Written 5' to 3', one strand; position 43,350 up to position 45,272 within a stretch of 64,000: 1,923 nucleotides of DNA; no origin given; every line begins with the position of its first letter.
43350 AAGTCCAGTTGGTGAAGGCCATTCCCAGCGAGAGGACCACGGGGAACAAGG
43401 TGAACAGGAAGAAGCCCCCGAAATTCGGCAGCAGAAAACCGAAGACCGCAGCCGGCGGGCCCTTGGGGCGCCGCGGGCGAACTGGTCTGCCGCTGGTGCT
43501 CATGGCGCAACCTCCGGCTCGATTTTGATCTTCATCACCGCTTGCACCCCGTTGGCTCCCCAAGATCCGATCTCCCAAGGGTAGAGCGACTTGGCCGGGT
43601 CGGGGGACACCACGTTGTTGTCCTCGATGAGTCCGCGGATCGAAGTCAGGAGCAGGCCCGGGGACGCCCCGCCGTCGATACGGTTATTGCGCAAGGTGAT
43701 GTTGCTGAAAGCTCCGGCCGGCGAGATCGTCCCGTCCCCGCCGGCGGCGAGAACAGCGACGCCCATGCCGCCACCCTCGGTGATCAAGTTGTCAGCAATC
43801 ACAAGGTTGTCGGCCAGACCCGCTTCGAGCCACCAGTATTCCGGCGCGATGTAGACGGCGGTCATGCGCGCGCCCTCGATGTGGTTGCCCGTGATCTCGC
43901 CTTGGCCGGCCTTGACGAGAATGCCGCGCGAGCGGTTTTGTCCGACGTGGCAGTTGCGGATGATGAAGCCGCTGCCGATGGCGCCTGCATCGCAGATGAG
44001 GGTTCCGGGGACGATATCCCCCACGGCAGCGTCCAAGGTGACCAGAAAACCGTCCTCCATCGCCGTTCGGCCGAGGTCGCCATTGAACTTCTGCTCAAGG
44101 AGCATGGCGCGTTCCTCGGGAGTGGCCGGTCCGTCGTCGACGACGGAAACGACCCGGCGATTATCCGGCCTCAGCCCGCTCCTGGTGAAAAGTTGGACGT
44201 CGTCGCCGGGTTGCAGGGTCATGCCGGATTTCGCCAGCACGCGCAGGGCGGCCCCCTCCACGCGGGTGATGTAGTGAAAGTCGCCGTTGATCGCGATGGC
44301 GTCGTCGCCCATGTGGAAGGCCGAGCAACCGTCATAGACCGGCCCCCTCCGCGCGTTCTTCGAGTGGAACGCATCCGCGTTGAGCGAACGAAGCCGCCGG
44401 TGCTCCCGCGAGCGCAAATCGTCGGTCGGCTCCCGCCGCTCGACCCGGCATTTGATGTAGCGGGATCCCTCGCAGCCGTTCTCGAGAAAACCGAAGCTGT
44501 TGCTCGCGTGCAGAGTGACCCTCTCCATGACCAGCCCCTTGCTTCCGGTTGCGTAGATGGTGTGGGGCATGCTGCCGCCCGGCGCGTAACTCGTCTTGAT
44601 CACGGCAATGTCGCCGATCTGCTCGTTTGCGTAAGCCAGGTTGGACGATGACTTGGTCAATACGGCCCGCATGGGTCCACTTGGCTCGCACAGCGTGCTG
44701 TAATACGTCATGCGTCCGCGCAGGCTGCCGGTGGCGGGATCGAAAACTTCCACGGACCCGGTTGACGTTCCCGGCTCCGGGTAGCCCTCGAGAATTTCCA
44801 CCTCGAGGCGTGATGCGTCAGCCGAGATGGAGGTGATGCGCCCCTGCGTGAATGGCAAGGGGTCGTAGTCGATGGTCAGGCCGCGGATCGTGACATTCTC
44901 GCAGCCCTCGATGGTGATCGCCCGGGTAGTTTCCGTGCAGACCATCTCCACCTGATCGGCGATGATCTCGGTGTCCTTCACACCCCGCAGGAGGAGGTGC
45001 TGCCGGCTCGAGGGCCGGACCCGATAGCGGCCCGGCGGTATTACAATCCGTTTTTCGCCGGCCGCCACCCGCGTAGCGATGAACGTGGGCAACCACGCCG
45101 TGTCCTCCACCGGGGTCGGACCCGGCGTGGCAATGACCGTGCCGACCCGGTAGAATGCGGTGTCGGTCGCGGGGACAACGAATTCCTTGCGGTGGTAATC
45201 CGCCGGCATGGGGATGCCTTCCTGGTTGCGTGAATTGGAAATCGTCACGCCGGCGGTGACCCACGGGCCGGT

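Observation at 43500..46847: Chimeric gene assembled from paralogues of two neighbouring genes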

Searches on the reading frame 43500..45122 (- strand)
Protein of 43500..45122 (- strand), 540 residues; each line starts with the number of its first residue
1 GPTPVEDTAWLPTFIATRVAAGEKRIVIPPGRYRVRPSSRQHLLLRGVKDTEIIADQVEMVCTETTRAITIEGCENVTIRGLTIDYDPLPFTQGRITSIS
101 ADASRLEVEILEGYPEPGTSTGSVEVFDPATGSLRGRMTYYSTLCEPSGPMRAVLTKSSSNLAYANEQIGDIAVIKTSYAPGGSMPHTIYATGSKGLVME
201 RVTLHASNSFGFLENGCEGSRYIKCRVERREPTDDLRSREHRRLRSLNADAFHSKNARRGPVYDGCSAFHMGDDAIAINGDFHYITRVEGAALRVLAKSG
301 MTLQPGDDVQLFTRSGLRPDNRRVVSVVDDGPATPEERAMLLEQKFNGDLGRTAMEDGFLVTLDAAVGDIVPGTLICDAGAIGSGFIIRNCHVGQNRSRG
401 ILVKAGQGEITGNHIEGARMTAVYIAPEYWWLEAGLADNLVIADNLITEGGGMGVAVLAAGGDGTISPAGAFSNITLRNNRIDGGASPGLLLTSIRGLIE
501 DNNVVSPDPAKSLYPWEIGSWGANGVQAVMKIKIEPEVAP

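Call 14: search_solved_structures(query=window:43500-45122:-, max_evalue=1, show_alignments=1)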
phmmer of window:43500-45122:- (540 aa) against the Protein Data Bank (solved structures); distinct sequences matched with E-value up to 1: 13.
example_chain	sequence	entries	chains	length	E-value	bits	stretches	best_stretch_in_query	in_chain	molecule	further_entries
7jw4_A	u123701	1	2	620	0.0079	18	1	386-506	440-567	Glycoside hydrolase family 110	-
7jwf_A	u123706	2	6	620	0.0084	17.9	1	386-506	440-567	Glycoside hydrolase family 110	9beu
9beh_A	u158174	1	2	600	0.056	15.1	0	191-301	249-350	GH110A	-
7pzy_2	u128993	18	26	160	0.17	13.5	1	168-232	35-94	Ribosomal 60S subunit protein L21A | 60S ribosomal protein L21-A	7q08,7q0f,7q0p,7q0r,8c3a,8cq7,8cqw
6u4b_A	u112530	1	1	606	0.26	13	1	432-504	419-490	WbbM protein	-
5it7_TT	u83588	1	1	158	0.52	11.9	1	168-231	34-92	KLLA0E23651p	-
6uz7_AT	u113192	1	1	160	0.54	11.9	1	168-231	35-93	KLLA0E23651p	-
6woo_T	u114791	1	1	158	0.68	11.6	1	168-231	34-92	eL21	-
4u3m_N1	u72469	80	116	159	0.69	11.5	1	168-231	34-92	60S ribosomal protein L21-A | Large ribosomal subunit protein eL21A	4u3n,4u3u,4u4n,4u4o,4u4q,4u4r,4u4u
4v4b_BQ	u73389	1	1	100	0.69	11.5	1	168-230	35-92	60S ribosomal protein L21-A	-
3j6x_61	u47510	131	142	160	0.7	11.5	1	168-231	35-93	60S ribosomal protein L21 | 60S ribosomal protein L21-A | 60S ribosomal protein rpL21 (L21e)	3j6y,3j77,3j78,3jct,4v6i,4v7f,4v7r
4v7h_BQ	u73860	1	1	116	0.84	11.3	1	168-230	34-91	60S ribosomal protein L21(A)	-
9spj_V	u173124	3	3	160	0.9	11.2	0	167-230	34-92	60S ribosomal protein L21-A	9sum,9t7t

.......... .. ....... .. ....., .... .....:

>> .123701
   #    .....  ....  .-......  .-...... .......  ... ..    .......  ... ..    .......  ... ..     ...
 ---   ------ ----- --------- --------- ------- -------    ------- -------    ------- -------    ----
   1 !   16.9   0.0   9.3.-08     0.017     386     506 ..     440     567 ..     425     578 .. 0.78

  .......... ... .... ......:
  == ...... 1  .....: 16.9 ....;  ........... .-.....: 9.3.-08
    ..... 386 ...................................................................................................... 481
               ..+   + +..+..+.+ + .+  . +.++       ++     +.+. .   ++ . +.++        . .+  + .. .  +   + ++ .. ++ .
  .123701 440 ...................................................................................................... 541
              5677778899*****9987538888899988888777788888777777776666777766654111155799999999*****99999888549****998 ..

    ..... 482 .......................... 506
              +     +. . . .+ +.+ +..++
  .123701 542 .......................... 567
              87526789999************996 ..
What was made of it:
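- On GH110 (CAZy) / alpha-1,3-galactosidase: Single sequence vs PDB: E 0.008 over 120 aa (call 14).
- Closest known: Glycoside hydrolase family 110. Different: Single-sequence search is marginal (E 0.008; call 14).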

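Call 22: find_homologous_proteins(query=window:43500-45122:-, max_evalue=0.00001)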
Query window:43500-45122:- (540 aa): 1132 proteins with E <= 0.00001 among 8000 candidates; the best 120 are listed.
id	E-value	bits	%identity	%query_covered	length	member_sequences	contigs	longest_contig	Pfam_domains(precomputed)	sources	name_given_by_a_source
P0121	1.1e-242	824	69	98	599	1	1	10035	PF13229.13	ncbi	-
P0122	5.9e-215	733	60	99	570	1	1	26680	PF13229.13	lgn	-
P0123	3.2e-213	727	61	98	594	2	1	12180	PF13229.13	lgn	-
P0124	9.5e-213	726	60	99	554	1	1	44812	PF13229.13,PF05048.20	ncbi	-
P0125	1.1e-212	725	59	99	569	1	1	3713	PF13229.13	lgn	-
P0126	2.1e-211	721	60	99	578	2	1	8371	PF13229.13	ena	-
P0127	2.3e-211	721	59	98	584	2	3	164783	PF13229.13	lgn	-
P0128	4.7e-211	720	60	98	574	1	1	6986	PF13229.13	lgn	-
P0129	7.1e-211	719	60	97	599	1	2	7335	PF13229.13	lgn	-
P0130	1.2e-210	719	59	99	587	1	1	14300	PF13229.13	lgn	-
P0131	2.1e-210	718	58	99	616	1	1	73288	PF13229.13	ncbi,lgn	-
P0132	3.0e-210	717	60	97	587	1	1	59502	PF13229.13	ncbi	-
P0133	6.2e-210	716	61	97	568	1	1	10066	PF13229.13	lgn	-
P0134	6.5e-209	713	60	98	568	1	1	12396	PF13229.13,PF05048.20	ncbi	-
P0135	1.5e-208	712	59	95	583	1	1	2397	PF13229.13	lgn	-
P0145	3.8e-197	674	57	96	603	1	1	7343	PF13229.13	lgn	-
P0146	5.5e-197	674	54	100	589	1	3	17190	PF13229.13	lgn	-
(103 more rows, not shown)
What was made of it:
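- Closest known: Glycoside hydrolase family 110. Different: This is a separate, large, uncharacterised clade (more than 1100 hits; call 22), mostly lipoproteins.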

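Call 35: search_solved_structures(query=A1, max_evalue=0.01, show_alignments=2)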
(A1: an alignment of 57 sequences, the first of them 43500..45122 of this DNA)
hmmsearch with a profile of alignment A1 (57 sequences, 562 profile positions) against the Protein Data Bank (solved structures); distinct sequences matched with E-value up to 0.01: 9.
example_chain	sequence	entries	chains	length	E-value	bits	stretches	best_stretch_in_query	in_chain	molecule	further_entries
7jw4_A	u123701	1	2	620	2.5e-13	52.5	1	194-538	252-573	Glycoside hydrolase family 110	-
9beh_A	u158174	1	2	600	4.8e-13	51.6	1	380-537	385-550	GH110A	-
7jwf_A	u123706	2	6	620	2e-12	49.6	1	194-538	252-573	Glycoside hydrolase family 110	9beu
9bev_A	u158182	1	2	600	4.8e-12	48.3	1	380-537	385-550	GH110A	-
8yk3_A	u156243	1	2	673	1.5e-11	46.7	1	413-535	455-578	Alpha-galactosidase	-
8yk2_B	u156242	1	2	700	1.5e-11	46.7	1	413-535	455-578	Alpha-galactosidase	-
8pvs_A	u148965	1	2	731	2.5e-11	46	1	413-536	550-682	Alpha-1,3-galactosidase B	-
9i4f_A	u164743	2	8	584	3.1e-11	45.6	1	417-543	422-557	Alpha-1,3-galactosidase PpaGal | Alpha-1,3-galactosidase B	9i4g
8yk1_A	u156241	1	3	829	3.2e-11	45.6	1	413-535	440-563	Alpha-galactosidase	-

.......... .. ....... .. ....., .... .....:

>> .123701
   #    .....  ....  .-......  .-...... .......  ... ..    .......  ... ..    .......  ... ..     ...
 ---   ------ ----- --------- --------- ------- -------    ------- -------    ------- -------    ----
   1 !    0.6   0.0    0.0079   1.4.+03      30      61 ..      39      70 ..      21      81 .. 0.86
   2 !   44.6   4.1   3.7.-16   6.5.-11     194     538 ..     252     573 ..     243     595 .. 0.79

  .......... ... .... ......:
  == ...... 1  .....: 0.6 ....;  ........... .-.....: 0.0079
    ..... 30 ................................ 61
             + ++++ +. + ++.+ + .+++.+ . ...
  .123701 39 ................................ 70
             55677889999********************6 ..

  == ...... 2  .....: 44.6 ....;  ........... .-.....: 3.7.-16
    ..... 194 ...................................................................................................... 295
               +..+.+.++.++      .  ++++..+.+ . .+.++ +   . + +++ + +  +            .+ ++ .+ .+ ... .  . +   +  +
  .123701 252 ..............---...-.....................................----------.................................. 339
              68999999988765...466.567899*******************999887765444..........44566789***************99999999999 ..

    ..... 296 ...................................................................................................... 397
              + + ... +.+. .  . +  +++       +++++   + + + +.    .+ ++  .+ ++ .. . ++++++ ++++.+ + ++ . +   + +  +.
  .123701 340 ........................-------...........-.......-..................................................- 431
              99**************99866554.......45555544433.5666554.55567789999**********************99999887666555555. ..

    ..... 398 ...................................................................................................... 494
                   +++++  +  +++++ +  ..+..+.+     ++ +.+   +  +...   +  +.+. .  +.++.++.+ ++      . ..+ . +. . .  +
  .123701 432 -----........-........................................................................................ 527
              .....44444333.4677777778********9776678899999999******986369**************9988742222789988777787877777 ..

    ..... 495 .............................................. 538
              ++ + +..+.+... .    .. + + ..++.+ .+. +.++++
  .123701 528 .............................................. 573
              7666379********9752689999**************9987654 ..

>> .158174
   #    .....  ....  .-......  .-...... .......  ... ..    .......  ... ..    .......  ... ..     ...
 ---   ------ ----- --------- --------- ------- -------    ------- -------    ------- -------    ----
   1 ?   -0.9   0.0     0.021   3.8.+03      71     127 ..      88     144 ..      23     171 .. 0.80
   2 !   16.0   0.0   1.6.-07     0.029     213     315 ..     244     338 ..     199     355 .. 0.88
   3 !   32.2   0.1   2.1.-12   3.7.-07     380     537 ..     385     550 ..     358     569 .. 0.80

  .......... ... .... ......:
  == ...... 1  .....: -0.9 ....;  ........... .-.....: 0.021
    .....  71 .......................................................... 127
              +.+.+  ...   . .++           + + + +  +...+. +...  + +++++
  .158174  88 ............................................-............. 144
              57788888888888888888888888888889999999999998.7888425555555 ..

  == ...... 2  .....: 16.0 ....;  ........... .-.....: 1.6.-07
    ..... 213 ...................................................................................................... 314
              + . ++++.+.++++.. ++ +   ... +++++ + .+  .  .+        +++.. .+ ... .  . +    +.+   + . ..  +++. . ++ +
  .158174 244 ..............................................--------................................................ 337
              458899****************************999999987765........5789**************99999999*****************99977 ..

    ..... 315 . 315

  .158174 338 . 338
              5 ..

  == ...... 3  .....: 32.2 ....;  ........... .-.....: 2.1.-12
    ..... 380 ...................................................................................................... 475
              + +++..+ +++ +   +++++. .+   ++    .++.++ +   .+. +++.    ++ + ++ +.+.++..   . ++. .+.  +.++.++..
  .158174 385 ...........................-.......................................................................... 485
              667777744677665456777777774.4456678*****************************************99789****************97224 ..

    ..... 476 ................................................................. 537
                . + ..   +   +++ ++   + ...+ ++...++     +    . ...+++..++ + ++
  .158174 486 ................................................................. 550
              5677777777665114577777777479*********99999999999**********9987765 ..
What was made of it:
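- Family-profile search against PDB sequences gives E 2.5e-13 (call 35).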

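Call 40: predict_structure(alignment_id=A1)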
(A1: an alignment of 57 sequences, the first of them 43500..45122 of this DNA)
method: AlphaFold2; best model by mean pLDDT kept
length: 540 residues; sequences in the alignment: 57
mean_pLDDT: 94.9   pTM: 0.94
mean pLDDT of the five models: 94.9, 94.7, 94.3, 93.7, 93.0
residues with pLDDT >= 90: 494; 70-90: 37; 50-70: 7; < 50: 2
segments of 3 or more residues with pLDDT < 50: none
pLDDT, mean of each block of 10 residues (from residue 1): 63 96 98 95 98 98 96 99 97 98 98 96 95 90 96 95 92 94 93 98 95 97 98 96 95 96 98 96 97 96 96 95 98 96 87 93 93 95 93 96 96 97 96 93 98 97 94 98 97 98 97 92 95 83
secondary structure, 60 per line:
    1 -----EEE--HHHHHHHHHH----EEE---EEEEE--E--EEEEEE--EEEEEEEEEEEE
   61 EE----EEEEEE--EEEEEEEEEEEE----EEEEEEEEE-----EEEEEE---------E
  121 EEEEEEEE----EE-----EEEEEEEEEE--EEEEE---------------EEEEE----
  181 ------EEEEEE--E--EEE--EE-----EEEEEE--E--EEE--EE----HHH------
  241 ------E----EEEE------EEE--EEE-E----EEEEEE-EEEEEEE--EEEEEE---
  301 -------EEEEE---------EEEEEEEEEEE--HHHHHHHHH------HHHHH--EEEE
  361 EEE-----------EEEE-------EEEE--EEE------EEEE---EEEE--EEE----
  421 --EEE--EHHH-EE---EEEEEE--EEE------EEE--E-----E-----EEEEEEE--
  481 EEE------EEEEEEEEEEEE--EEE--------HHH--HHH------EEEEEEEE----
elements in order: E6-8 H11-20 E25-27 E31-35 E41-46 E49-62 E67-72 E75-86 E91-99 E105-110 E120-128 E140-149 E152-156 E172-176 E187-192 E198-200 E210-215 E221-223 E252-255 E262-264 E267-269 E276-281 E283-289 E292-297 E308-312 E322-332 H335-343 H350-354 E357-363 E375-378 E386-389 E392-394 E401-404 E408-411 E414-416 E423-425 E438-443 E446-448 E455-457 E472-478 E481-483 E490-501 E504-506 E529-536
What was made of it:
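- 43503..45077 (-): GH110-like catalytic domain (residues 591-1115). Candidate catalytic residues are Asp825 (NADAFHS, 44361-44381) and Asp848/Asp849 (MGDDAIA, 44292-44312). NRSRG lies at 43923-43937 and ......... at 43818-43844. AF2 pLDDT 94.9 (call 40).
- On GH110 (CAZy) / alpha-1,3-galactosidase: AF2 model pLDDT 94.9 (call 40).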

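Call 43: fold_search(model_id=the predicted structure, library=pdb)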
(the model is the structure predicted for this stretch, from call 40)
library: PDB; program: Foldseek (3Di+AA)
matches with E <= 10: 593; with E <= 0.001: 68
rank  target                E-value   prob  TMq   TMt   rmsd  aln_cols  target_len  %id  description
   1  9bev_A                2.2e-26  1.00  0.67  0.63   6.0       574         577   16  Structure of GH110A in complex with a lambda-carrageenan oligosaccharide (released 2025-08-27)
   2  8yk2_A                1.3e-25  1.00  0.65  0.55   6.6       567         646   17  Blood group B alpha-1,3-galactosidase AgaBb from Bifidobacterium bifidum, construct T7-tag_24-700 (released 2024-07-10)
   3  9i4f_A                2.4e-25  1.00  0.76  0.71   4.9       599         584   15  Blood Type B-converting alpha-1,3-galactosidase PpaGal from Pedobacter panaciterrae in its apo form (released 2025-03-12)
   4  8yk2_B                2.6e-25  1.00  0.64  0.54   6.7       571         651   17  Blood group B alpha-1,3-galactosidase AgaBb from Bifidobacterium bifidum, construct T7-tag_24-700 (released 2024-07-10)
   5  8yk1_A                2.9e-25  1.00  0.66  0.45   5.9       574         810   16  Blood group B alpha-1,3-galactosidase AgaBb from Bifidobacterium bifidum, construct 23-844 (released 2024-07-10)
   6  9beh_A                6.2e-25  1.00  0.66  0.63   7.0       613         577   14  Structure of GH110A in complex with galactose-6-sulfate (released 2025-08-27)
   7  9beu_A                1.6e-24  1.00  0.73  0.68   4.4       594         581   15  Structure of GH110B in complex with a lambda-carrageenan oligosaccharide (released 2025-08-27)
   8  9beu_B                1.8e-24  1.00  0.73  0.68   4.8       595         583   15  Structure of GH110B in complex with a lambda-carrageenan oligosaccharide (released 2025-08-27)
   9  8yk3_B                4.1e-24  1.00  0.68  0.60   6.8       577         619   17  Blood group B alpha-1,3-galactosidase AgaBb from Bifidobacterium bifidum, construct T7-tag_24-673 (released 2024-07-10)
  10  7jwf_A                4.8e-24  1.00  0.72  0.67   4.8       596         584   15  Crystal structure of PdGH110B D344N in complex with alpha-(1,3)-galactobiose (released 2020-11-04)
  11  7jw4_A                5.2e-24  1.00  0.72  0.66   4.8       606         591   14  Crystal structure of PdGH110B in complex with D-galactose (released 2020-11-04)
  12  7jw4_B                6.0e-24  1.00  0.72  0.66   5.0       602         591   16  Crystal structure of PdGH110B in complex with D-galactose (released 2020-11-04)
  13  7jwf_B                1.4e-23  1.00  0.70  0.65   4.8       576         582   15  Crystal structure of PdGH110B D344N in complex with alpha-(1,3)-galactobiose (released 2020-11-04)
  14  8yk3_A                3.5e-23  1.00  0.66  0.58   6.6       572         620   16  Blood group B alpha-1,3-galactosidase AgaBb from Bifidobacterium bifidum, construct T7-tag_24-673 (released 2024-07-10)
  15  8pvs_A                5.4e-22  1.00  0.70  0.53   6.3       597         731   18  Targeting extended blood antigens by Akkermansia muciniphila enzymes unveils a missing link for generating universal d (released 2024-02-28)
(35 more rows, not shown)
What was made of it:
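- On GH110 (CAZy) / alpha-1,3-galactosidase: All 15 top Foldseek hits are GH110 structures, aligned over about 570-610 columns with TM 0.64-0.76 (call 43).
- The top 15 Foldseek hits are all GH110, with TM 0.64-0.76; the next hit has E 6e-7 (call 43).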

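Call 57: find_encoding_contigs(protein=P0146, flank=10000, max_places=2)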
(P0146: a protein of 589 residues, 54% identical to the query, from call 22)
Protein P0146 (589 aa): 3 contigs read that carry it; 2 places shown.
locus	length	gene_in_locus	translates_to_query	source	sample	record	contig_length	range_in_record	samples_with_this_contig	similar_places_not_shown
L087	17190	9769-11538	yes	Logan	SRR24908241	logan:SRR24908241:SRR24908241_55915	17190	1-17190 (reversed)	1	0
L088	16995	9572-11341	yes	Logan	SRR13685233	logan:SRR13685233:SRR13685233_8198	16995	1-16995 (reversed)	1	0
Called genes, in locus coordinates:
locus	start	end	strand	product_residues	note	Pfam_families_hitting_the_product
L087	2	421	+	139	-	?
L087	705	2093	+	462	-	PF00884:Sulfatase, PF01663:Phosphodiest (faint), PF01676:Metalloenzyme (weak), PF16347:SGSH_C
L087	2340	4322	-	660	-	PF12951:PATR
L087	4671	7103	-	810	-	PF09423:PhoD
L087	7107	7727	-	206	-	-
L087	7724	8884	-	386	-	PF00392:GntR (weak), PF00532:Peripla_BP_1 (weak), PF13377:Peripla_BP_3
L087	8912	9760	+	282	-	PF07963:N_methyl, PF07596:SBP_bac_10 (faint)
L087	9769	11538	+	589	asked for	PF13229:Beta_helix (faint)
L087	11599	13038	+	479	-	PF00528:BPD_transp_1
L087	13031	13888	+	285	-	PF00528:BPD_transp_1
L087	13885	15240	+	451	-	PF01547:SBP_bac_1, PF13416:SBP_bac_8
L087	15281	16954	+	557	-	PF23763:Beta-barrel_GLAA-B_I, PF23764:Beta-barrel_GLAA-B_II, PF13229:Beta_helix (weak)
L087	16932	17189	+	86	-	?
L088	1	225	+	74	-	?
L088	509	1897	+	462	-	PF00884:Sulfatase, PF01663:Phosphodiest (faint), PF01676:Metalloenzyme (weak), PF16347:SGSH_C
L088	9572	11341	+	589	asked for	PF13229:Beta_helix (faint)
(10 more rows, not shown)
